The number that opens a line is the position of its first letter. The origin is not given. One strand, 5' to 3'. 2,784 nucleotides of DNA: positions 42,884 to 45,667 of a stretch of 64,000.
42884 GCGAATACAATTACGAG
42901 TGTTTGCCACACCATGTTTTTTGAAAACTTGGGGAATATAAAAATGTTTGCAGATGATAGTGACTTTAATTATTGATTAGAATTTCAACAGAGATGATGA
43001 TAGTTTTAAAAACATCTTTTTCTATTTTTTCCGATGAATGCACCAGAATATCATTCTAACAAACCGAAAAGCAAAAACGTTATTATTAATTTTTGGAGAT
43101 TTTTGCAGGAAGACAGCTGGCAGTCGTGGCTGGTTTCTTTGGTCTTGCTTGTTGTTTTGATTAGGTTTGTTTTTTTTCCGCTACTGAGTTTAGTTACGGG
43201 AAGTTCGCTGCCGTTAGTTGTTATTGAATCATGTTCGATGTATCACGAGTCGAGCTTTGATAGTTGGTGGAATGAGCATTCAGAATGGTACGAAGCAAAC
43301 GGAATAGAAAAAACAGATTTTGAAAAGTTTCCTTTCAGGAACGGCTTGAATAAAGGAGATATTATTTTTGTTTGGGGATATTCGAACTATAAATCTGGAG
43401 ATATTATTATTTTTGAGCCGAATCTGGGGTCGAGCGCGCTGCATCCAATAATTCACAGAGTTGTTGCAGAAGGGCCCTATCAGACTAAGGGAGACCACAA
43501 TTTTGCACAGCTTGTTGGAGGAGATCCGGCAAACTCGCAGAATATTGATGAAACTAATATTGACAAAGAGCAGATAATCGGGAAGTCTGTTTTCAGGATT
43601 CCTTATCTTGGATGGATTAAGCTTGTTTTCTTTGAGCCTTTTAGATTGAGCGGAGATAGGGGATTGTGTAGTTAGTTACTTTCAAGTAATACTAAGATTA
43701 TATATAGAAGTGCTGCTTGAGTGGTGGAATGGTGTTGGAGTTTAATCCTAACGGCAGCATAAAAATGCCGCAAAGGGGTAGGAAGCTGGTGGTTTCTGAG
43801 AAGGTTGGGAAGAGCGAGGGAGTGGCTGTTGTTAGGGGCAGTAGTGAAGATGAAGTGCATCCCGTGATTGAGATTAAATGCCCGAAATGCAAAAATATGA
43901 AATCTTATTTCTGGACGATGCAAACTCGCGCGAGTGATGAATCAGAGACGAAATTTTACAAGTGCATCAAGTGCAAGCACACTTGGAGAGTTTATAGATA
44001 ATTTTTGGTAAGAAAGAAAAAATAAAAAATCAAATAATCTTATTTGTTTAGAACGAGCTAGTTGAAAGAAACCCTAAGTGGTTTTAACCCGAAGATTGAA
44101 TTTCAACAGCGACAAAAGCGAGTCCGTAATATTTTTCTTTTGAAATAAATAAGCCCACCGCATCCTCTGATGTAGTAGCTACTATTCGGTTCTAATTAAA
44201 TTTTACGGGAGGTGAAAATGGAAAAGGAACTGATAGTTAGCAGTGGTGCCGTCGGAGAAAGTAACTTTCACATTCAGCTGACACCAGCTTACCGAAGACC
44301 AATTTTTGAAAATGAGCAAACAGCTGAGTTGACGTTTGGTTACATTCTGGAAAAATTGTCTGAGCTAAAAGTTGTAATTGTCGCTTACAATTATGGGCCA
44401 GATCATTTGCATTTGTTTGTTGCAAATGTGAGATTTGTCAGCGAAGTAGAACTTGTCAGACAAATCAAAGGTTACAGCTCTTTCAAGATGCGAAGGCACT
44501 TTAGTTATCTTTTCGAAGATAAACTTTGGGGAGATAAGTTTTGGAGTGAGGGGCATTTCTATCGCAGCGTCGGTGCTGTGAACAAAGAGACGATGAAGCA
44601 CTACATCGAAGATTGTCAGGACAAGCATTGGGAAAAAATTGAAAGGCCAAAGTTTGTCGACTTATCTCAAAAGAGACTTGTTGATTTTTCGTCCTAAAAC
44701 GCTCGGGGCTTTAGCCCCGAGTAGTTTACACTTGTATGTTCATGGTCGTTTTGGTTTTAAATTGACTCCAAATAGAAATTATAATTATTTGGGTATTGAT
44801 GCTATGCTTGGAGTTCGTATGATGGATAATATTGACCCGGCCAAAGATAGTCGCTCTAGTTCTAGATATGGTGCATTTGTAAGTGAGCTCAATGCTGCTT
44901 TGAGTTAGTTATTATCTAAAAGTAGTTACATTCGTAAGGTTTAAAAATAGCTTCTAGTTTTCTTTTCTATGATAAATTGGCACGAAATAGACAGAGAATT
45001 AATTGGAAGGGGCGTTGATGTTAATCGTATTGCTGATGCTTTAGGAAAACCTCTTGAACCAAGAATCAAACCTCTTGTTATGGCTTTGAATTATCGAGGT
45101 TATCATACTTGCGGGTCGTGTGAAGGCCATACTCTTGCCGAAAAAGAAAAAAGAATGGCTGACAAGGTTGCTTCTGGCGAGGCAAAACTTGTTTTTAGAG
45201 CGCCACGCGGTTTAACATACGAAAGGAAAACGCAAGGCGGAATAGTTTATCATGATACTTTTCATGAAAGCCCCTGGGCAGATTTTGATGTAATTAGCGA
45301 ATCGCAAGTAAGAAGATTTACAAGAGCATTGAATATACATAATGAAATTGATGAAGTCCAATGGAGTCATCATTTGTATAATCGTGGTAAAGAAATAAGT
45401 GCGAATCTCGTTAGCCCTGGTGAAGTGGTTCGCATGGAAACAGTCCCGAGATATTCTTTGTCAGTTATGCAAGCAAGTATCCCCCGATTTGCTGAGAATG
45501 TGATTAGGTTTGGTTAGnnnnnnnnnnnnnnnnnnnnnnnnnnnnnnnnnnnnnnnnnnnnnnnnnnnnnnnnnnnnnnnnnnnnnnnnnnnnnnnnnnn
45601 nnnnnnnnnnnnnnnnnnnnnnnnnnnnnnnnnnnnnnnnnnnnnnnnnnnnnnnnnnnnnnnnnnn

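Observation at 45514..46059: Intact stand-alone GGDEF cyclase (with RxxD I-site) in an archaeal genomic context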

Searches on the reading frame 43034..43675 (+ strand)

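Call 4: search_protein_families(library=pfam, proteins=[window:43034-43675:+], max_evalue=0.01)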
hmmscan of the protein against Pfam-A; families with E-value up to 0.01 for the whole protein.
window:43034-43675:+ (213 aa): 1 family
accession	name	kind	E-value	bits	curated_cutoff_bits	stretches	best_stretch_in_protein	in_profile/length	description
PF10502.14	Peptidase_S26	-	0.0087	16.5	22.9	0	29-145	4-79/168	Signal peptidase, peptidase S26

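Call 38: search_protein_families(library=ncbifam, proteins=[window:43034-43675:+], max_evalue=0.01)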
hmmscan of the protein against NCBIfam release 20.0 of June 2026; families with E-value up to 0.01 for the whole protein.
window:43034-43675:+ (213 aa): 2 families
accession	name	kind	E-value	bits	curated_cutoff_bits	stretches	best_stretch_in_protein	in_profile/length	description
TIGR02228.1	sigpep_I_arch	equivalog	1.3e-11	44.7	51.85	1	105-198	45-132/158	signal peptidase I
NF046067.1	SigPepSipWBacil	equivalog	0.00011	21.8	190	1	116-195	66-136/189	signal peptidase I SipW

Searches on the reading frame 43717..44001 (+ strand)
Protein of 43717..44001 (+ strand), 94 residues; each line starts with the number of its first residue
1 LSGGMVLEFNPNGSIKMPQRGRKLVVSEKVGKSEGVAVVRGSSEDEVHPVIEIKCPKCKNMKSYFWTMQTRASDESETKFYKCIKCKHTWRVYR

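Call 4: search_protein_families(library=pfam, proteins=[window:43717-44001:+], max_evalue=0.01)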
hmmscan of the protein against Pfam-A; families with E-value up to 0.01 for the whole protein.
window:43717-44001:+ (94 aa): 2 families
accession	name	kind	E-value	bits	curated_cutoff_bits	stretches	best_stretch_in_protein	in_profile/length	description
PF01096.23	Zn_ribbon_TFIIS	-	2e-18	66.3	21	1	53-91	1-39/39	Transcription factor S-II (TFIIS)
PF12760.12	Zn_ribbon_IS1595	-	0.001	19.4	25.4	1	54-89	20-46/46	Transposase zinc-ribbon domain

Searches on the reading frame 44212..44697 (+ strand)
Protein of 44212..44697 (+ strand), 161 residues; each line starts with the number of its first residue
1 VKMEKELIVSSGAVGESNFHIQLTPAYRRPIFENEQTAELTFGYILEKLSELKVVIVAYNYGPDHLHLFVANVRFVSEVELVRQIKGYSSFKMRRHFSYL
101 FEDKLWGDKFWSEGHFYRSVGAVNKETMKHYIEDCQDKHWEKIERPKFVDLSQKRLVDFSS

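Call 4: search_protein_families(library=pfam, proteins=[window:44212-44697:+], max_evalue=0.01)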
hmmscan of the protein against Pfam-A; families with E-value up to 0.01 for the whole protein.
window:44212-44697:+ (161 aa): 1 family
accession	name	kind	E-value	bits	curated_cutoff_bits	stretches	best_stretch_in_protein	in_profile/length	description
PF01797.21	Y1_Tnp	-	1.4e-22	80.5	23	1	16-134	4-120/121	Transposase IS200 like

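Call 66: search_protein_families(library=phrogs, proteins=[window:44212-44697:+], max_evalue=0.01)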
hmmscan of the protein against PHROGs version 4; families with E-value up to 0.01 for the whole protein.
window:44212-44697:+ (161 aa): 2 families
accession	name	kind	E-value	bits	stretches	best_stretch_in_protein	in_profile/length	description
phrog_2577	-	integration and excision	1.4e-22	81.3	1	10-138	8-132/134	transposase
phrog_2393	-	integration and excision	1.4e-09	39.3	1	76-141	9-75/83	transposase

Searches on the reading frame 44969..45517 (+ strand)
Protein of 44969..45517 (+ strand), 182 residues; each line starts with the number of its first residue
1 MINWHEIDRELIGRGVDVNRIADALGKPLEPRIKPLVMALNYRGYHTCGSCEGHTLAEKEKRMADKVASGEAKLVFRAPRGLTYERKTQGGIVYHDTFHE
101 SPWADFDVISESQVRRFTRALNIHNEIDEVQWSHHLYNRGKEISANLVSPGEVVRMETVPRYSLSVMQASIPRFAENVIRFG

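Call 4: search_protein_families(library=pfam, proteins=[window:44969-45517:+], max_evalue=0.01)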
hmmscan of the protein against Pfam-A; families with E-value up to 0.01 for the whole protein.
window:44969-45517:+ (182 aa): 0 families

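Call 38: search_protein_families(library=ncbifam, proteins=[window:44969-45517:+], max_evalue=0.01)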
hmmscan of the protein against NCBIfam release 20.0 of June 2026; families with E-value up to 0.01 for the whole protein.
window:44969-45517:+ (182 aa): 0 families

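Call 52: search_protein_families(library=padloc, proteins=[window:44969-45517:+], max_evalue=0.01)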
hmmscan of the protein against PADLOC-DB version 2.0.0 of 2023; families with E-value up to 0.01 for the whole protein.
window:44969-45517:+ (182 aa): 0 families

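Call 65: find_homologous_proteins(query=window:44969-45517:+)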
Query window:44969-45517:+ (182 aa): 1 proteins with E <= 0.001 among 328 candidates.
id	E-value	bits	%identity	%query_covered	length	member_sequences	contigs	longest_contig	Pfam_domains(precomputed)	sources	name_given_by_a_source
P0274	3.5e-119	413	100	100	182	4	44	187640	-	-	-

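Call 66: search_protein_families(library=phrogs, proteins=[window:44969-45517:+], max_evalue=0.01)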
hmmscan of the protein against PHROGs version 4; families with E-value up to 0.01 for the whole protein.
window:44969-45517:+ (182 aa): 0 families
